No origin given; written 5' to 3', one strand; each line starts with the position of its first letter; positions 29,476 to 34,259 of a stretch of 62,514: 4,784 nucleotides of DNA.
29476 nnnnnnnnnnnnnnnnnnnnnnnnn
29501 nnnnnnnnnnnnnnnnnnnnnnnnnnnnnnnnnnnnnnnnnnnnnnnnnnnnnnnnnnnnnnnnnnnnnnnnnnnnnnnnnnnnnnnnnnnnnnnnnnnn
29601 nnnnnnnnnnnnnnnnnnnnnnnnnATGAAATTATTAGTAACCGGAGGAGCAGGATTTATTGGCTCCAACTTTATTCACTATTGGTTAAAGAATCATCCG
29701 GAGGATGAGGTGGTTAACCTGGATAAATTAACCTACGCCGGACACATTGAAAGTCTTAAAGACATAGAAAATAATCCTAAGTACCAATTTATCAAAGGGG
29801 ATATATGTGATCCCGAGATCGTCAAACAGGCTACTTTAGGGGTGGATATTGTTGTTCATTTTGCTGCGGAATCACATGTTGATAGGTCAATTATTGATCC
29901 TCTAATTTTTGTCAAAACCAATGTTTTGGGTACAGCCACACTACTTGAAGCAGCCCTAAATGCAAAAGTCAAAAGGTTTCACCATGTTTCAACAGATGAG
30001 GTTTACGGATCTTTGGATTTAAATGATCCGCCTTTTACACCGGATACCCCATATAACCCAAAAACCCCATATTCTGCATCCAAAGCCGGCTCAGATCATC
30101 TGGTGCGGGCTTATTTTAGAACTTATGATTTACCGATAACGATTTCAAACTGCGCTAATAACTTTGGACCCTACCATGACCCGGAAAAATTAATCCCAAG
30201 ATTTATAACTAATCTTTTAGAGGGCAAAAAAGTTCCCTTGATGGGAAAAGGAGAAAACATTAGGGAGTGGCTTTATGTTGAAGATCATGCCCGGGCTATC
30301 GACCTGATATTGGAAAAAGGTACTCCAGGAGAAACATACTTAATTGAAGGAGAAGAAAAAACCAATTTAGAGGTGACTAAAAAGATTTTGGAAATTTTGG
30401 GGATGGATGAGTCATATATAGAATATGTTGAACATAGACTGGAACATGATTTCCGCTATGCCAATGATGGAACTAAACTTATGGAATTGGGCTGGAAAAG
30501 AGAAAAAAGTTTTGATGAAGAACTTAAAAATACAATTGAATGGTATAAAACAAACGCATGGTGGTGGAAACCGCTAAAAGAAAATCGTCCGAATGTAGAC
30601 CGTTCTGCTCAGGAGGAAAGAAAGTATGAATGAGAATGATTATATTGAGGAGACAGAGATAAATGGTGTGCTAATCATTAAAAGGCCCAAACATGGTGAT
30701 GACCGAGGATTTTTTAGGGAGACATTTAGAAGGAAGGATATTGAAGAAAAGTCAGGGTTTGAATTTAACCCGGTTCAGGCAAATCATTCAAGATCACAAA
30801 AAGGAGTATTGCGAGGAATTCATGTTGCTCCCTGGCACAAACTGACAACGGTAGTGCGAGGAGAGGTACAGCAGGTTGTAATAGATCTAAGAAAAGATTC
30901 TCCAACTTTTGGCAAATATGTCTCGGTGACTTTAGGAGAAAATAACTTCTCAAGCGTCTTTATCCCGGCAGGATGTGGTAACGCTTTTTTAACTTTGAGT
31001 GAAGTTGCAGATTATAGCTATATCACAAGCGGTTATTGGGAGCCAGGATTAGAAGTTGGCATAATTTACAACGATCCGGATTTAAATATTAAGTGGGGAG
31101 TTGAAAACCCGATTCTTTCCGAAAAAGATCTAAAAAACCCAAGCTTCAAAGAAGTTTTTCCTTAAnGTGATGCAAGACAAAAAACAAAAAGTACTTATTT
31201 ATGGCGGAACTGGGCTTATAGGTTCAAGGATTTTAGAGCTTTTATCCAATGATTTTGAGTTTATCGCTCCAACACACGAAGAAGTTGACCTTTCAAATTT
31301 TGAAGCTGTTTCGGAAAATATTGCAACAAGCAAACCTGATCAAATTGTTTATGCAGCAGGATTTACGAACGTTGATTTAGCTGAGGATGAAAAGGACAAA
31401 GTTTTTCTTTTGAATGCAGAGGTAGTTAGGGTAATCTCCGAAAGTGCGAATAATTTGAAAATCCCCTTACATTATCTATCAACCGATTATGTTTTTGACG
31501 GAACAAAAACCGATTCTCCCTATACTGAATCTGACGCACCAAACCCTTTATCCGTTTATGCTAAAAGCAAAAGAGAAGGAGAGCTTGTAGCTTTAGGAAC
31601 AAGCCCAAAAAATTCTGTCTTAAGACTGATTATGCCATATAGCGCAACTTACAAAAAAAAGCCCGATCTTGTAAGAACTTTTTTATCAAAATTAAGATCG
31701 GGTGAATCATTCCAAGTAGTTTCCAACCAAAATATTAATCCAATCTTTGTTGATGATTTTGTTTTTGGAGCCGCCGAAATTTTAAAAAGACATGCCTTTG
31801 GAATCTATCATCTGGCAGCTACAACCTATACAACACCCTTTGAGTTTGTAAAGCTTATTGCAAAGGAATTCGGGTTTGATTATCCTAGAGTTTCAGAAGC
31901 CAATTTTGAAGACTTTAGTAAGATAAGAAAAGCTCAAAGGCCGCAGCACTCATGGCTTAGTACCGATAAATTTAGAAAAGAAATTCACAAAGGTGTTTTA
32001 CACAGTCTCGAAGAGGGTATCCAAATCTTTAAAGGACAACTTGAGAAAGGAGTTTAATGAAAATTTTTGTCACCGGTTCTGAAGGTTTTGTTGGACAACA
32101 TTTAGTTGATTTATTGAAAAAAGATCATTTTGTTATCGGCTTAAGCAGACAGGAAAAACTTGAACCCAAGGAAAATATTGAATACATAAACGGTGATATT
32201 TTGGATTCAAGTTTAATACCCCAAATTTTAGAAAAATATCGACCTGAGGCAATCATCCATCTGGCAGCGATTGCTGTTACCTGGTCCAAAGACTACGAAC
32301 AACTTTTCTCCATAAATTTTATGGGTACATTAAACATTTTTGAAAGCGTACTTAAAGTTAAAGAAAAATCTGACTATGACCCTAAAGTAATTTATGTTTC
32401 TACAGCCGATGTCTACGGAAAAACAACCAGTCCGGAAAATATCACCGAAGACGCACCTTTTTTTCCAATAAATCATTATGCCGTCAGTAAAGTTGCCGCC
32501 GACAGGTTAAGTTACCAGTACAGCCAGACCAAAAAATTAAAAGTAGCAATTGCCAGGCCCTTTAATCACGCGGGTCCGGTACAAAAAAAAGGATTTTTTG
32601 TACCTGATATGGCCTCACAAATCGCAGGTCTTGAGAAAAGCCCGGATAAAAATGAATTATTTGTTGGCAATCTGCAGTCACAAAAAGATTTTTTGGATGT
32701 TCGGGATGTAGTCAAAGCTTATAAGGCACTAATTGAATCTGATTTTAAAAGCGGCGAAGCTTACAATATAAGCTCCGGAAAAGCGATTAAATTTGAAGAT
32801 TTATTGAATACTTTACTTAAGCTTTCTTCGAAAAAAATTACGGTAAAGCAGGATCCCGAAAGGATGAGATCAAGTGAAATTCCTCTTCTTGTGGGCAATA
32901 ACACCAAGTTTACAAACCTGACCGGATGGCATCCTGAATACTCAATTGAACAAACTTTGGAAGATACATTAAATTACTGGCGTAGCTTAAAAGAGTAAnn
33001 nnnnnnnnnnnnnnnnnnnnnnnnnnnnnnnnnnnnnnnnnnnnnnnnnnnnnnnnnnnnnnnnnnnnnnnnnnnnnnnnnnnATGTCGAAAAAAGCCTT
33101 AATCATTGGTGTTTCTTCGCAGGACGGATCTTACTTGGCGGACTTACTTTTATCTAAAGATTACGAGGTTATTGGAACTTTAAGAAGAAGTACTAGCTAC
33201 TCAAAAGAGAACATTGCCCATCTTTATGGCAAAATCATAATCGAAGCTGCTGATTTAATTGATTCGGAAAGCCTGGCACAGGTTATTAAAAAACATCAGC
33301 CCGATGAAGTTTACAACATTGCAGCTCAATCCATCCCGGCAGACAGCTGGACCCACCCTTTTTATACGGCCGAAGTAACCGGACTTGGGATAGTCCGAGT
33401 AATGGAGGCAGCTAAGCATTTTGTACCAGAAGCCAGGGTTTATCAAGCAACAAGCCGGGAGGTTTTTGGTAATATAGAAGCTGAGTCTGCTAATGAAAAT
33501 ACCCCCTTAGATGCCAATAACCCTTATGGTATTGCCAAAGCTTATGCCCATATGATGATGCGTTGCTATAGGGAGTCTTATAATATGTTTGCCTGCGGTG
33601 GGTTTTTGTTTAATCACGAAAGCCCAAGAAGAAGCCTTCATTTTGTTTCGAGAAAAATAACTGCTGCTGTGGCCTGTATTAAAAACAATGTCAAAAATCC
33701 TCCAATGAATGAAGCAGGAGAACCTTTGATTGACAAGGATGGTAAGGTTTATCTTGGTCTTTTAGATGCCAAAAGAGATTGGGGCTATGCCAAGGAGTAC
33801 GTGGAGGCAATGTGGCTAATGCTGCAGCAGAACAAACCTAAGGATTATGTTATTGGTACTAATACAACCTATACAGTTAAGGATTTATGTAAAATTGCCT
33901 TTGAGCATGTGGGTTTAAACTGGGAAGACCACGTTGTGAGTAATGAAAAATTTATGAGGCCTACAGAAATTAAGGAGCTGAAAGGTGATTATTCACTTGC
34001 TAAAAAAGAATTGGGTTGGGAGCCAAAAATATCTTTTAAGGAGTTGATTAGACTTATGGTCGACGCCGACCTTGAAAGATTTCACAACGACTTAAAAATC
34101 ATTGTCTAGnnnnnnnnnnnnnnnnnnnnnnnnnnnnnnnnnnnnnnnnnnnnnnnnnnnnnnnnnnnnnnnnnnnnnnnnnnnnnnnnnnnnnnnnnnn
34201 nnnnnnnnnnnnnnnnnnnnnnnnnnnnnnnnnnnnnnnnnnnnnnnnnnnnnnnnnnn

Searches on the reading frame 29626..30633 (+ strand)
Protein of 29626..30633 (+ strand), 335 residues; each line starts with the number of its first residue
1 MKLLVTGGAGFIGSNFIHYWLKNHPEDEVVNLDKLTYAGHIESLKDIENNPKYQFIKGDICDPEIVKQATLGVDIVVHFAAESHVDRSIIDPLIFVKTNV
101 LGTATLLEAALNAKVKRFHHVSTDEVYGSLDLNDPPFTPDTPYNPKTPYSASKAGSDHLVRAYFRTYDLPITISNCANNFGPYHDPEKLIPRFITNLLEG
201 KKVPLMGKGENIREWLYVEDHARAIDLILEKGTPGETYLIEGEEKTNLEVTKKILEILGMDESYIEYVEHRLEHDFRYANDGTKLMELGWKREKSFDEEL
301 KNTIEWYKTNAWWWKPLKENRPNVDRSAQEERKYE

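Call 66: search_protein_families(library=pfam, proteins=[window:29626-30633:+], max_evalue=0.0001)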
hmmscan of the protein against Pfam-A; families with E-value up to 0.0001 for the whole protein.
window:29626-30633:+ (335 aa): 7 families
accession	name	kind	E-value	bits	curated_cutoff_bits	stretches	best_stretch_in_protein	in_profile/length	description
PF16363.11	GDP_Man_Dehyd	-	1.1e-74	252.4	27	1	4-302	1-331/332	GDP-mannose 4,6 dehydratase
PF01370.27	Epimerase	-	1e-66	225.2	20.9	1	4-240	2-239/240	NAD dependent epimerase/dehydratase family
PF01073.25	3Beta_HSD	-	2.3e-22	79.8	22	1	4-225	1-225/280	3-beta hydroxysteroid dehydrogenase/isomerase family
PF02719.21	Polysacc_synt_2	-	4.2e-19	69.3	20.2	1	3-125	1-130/293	Polysaccharide biosynthesis protein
PF07993.18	NAD_binding_4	-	3.9e-17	62.7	20.1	1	5-176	1-204/258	Male sterility protein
PF04321.23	RmlD_sub_bind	-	1.7e-11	44.2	27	1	1-165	1-141/287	RmlD substrate binding domain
PF13460.12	NAD_binding_10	-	1.3e-09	38.6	27.2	1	7-162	1-133/184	NAD(P)H-binding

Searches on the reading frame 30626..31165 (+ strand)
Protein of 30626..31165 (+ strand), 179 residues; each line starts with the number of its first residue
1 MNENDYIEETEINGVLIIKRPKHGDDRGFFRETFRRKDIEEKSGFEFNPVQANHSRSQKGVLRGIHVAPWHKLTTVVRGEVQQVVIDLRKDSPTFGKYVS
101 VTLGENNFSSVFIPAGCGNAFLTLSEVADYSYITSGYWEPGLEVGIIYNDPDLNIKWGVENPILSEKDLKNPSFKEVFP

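Call 66: search_protein_families(library=pfam, proteins=[window:30626-31165:+], max_evalue=0.0001)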
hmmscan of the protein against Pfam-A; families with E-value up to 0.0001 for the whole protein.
window:30626-31165:+ (179 aa): 1 family
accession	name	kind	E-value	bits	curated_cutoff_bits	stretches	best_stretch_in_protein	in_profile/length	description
PF00908.23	dTDP_sugar_isom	-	4.6e-55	186.3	27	1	9-176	1-168/168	dTDP-4-dehydrorhamnose 3,5-epimerase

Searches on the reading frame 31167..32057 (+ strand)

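Call 66: search_protein_families(library=pfam, proteins=[window:31167-32057:+], max_evalue=0.0001)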
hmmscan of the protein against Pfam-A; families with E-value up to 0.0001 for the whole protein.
window:31167-32057:+ (296 aa): 3 families
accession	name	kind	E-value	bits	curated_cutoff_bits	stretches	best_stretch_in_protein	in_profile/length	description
PF04321.23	RmlD_sub_bind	-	2.9e-57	194.4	27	1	8-274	2-268/287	RmlD substrate binding domain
PF01370.27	Epimerase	-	1.6e-18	67.4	20.9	1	9-208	1-227/240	NAD dependent epimerase/dehydratase family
PF16363.11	GDP_Man_Dehyd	-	2.5e-06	27.6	27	1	39-141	58-163/332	GDP-mannose 4,6 dehydratase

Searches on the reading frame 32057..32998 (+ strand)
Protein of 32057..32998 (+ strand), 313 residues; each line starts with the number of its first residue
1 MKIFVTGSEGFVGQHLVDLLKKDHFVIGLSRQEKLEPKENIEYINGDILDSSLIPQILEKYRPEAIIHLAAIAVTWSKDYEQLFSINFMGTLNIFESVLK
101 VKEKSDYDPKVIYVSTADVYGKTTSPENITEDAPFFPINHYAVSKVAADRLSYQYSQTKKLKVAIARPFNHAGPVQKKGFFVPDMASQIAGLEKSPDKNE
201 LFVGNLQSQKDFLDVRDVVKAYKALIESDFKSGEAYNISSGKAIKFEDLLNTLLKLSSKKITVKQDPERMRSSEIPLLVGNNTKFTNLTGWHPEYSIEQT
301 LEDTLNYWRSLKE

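Call 66: search_protein_families(library=pfam, proteins=[window:32057-32998:+], max_evalue=0.0001)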
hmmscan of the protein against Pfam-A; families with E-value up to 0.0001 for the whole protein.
window:32057-32998:+ (313 aa): 7 families
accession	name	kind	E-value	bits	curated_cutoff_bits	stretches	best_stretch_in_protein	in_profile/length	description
PF16363.11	GDP_Man_Dehyd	-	1.5e-56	192.7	27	1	4-304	1-332/332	GDP-mannose 4,6 dehydratase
PF01370.27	Epimerase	-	4.1e-47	161.1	20.9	1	3-238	1-239/240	NAD dependent epimerase/dehydratase family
PF04321.23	RmlD_sub_bind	-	7e-13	48.7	27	1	1-150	1-134/287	RmlD substrate binding domain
PF07993.18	NAD_binding_4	-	7.3e-13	48.7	20.1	1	38-168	60-204/258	Male sterility protein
PF01073.25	3Beta_HSD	-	7.6e-12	45.3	22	1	5-150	2-155/280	3-beta hydroxysteroid dehydrogenase/isomerase family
PF02719.21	Polysacc_synt_2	-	4.3e-06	26.5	20.2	0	38-262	53-252/293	Polysaccharide biosynthesis protein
PF13460.12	NAD_binding_10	-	9.7e-05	22.7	27.2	0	7-168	1-143/184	NAD(P)H-binding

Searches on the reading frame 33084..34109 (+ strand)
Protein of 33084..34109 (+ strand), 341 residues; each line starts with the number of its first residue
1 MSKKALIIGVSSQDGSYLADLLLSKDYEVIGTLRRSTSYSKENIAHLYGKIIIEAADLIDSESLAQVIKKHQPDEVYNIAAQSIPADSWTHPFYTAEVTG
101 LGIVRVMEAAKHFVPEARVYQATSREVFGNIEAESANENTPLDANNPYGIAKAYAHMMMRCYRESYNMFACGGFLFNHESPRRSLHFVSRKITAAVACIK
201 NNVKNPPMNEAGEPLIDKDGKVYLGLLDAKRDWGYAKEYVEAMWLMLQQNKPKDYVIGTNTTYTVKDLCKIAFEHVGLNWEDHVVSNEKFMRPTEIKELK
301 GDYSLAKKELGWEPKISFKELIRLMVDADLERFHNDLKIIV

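Call 67: search_protein_families(library=pfam, proteins=[window:33084-34109:+], max_evalue=0.0001)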
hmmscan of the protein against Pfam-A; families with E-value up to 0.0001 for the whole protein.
window:33084-34109:+ (341 aa): 3 families
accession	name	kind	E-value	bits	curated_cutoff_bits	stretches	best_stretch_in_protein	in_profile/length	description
PF16363.11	GDP_Man_Dehyd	-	6.4e-103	345.1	27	1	6-325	1-332/332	GDP-mannose 4,6 dehydratase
PF01370.27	Epimerase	-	3.5e-54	184.2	20.9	1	5-258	1-240/240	NAD dependent epimerase/dehydratase family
PF04321.23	RmlD_sub_bind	-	2.4e-05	24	27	1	4-158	2-135/287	RmlD substrate binding domain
